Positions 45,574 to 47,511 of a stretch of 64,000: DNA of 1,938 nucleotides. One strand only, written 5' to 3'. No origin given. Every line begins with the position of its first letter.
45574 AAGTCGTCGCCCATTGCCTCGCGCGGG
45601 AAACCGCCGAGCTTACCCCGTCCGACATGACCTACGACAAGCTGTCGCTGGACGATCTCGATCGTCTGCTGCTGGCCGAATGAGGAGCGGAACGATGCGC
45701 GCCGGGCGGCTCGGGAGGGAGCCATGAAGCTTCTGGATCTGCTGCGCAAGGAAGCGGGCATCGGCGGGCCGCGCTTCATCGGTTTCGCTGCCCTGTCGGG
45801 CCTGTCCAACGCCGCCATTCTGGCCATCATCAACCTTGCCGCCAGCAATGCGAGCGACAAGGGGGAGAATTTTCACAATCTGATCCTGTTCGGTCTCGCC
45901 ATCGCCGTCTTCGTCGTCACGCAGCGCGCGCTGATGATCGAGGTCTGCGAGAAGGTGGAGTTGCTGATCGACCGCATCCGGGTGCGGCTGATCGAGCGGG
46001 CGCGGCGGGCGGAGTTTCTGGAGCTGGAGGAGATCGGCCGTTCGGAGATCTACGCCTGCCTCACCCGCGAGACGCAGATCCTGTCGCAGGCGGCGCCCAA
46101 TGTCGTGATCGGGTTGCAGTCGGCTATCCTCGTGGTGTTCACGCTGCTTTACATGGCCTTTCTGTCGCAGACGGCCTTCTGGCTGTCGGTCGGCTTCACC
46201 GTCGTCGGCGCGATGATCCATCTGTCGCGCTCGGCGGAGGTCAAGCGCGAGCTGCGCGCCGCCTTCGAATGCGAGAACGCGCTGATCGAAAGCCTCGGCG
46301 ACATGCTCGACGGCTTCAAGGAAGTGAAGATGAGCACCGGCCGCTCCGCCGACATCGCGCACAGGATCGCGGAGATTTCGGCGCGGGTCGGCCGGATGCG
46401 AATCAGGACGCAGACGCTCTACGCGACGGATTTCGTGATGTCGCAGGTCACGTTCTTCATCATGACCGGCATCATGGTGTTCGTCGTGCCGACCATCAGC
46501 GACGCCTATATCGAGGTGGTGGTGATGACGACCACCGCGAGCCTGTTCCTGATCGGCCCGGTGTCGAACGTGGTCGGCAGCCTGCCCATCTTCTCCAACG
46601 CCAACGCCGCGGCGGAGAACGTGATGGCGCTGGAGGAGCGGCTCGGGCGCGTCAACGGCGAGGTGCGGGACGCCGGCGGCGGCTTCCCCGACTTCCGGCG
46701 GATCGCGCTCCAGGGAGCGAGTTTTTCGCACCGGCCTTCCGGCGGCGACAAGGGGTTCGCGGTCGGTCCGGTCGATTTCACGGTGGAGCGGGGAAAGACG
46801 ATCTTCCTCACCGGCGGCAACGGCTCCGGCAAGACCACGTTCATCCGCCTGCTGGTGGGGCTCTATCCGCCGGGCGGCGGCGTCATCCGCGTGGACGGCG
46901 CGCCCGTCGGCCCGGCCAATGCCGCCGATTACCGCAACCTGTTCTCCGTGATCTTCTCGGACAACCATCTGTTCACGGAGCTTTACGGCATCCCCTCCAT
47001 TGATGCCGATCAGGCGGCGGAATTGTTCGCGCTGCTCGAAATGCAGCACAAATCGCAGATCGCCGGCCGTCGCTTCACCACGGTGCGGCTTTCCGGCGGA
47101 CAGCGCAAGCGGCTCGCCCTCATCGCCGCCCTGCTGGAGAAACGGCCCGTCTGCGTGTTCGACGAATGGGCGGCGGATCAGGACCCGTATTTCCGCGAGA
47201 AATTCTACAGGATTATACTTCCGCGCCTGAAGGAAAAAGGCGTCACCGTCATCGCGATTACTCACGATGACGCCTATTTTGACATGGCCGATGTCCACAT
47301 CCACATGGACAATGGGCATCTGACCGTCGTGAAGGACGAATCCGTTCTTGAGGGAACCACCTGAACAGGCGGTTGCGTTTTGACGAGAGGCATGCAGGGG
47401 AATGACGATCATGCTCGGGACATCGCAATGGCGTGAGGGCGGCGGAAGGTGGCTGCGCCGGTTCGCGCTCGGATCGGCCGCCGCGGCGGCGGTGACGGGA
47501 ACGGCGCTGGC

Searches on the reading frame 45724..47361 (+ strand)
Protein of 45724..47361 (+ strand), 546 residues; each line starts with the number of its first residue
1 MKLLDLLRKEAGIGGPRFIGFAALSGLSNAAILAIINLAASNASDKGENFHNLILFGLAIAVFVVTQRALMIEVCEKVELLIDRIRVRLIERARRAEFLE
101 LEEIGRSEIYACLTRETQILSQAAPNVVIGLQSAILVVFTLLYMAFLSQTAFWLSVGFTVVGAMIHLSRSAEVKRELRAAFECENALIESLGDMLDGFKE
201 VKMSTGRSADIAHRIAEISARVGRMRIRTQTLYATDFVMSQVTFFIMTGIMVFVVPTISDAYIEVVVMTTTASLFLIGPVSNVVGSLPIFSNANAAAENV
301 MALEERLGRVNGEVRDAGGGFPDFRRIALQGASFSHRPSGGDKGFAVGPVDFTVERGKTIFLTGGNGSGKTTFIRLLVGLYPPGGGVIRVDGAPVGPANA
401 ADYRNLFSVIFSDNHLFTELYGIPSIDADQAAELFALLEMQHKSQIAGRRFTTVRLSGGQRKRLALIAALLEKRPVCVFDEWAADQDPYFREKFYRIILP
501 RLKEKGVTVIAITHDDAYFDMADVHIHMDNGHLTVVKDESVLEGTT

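Call 11: search_protein_families(library=pfam, proteins=[window:45724-47361:+], max_evalue=0.00001)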
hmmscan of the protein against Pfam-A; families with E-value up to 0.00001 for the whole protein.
window:45724-47361:+ (546 aa): 3 families
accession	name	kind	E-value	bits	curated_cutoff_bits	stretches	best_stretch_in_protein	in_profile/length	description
PF00005.33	ABC_tran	-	1.1e-24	88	25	1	349-483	3-136/137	ABC transporter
PF13304.12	AAA_21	-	6.2e-09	36.8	27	0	418-516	202-300/304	AAA domain, putative AbiEii toxin, Type IV TA system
PF02463.25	SMC_N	-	5e-07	29.8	40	0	450-528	131-211/220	RecF/RecN/SMC N terminal domain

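Call 50: search_protein_families(library=ncbifam, proteins=[window:45724-47361:+], max_evalue=0.001)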
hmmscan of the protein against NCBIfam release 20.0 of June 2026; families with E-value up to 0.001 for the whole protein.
window:45724-47361:+ (546 aa): 164 families (the best 25 are shown)
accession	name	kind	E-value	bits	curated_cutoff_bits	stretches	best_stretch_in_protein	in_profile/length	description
NF007813.0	PRK10522.1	equivalog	3.6e-99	332.9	604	1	17-539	14-533/547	multidrug ABC transporter permease/ATP-binding protein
TIGR01194.1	cyc_pep_trnsptr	subfamily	2e-93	313.8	286.2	1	23-538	28-550/554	cyclic peptide export ABC transporter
TIGR02868.1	CydC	equivalog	6.8e-30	104.2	329.05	1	83-515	86-529/530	thiol reductant ABC exporter subunit CydC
TIGR02203.1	MsbA_lipidA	equivalog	9.5e-27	93.7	602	1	70-533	78-546/572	lipid A export permease/ATP-binding protein MsbA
TIGR02204.1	MsbA_rel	hypoth_equivalog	2e-26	92.8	780.4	1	45-533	56-552/576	ABC transporter, permease/ATP-binding protein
TIGR02857.1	CydD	equivalog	2.7e-25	89.3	435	1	292-528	289-529/529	thiol reductant ABC exporter subunit CydD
TIGR03375.1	type_I_sec_LssB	subfamily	3.6e-25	88.4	693.1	1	136-534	274-680/696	type I secretion system permease/ATPase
NF045513.1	HepA_fam_ABC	equivalog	3.4e-24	85.2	725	1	51-533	98-586/610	heterocyst formation ABC transporter subunit HepA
TIGR04520.1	ECF_ATPase_1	equivalog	3.8e-22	79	315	2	451-535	132-216/269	energy-coupling factor transporter ATPase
TIGR04521.1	ECF_ATPase_2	equivalog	3.4e-20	72.3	330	1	344-536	18-226/279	energy-coupling factor transporter ATPase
NF010178.0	PRK13657.1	equivalog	3.6e-20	71.9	733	1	141-533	152-547/588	glucan ABC transporter ATP-binding protein/ permease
TIGR02673.1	FtsE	equivalog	2.1e-19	70.1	264.85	1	349-531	20-213/214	cell division ATP-binding protein FtsE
TIGR01188.1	drrA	subfamily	2.7e-19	69.6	312.45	1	346-518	8-186/302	daunorubicin resistance ABC transporter, ATP-binding protein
TIGR01166.1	cbiO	subfamily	4.9e-19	68.5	211.8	2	452-515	124-186/190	cobalt ABC transporter, ATP-binding protein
NF008381.0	PRK11176.1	equivalog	7.3e-19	67.5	867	1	114-533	129-556/582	lipid A ABC transporter ATP-binding protein/permease MsbA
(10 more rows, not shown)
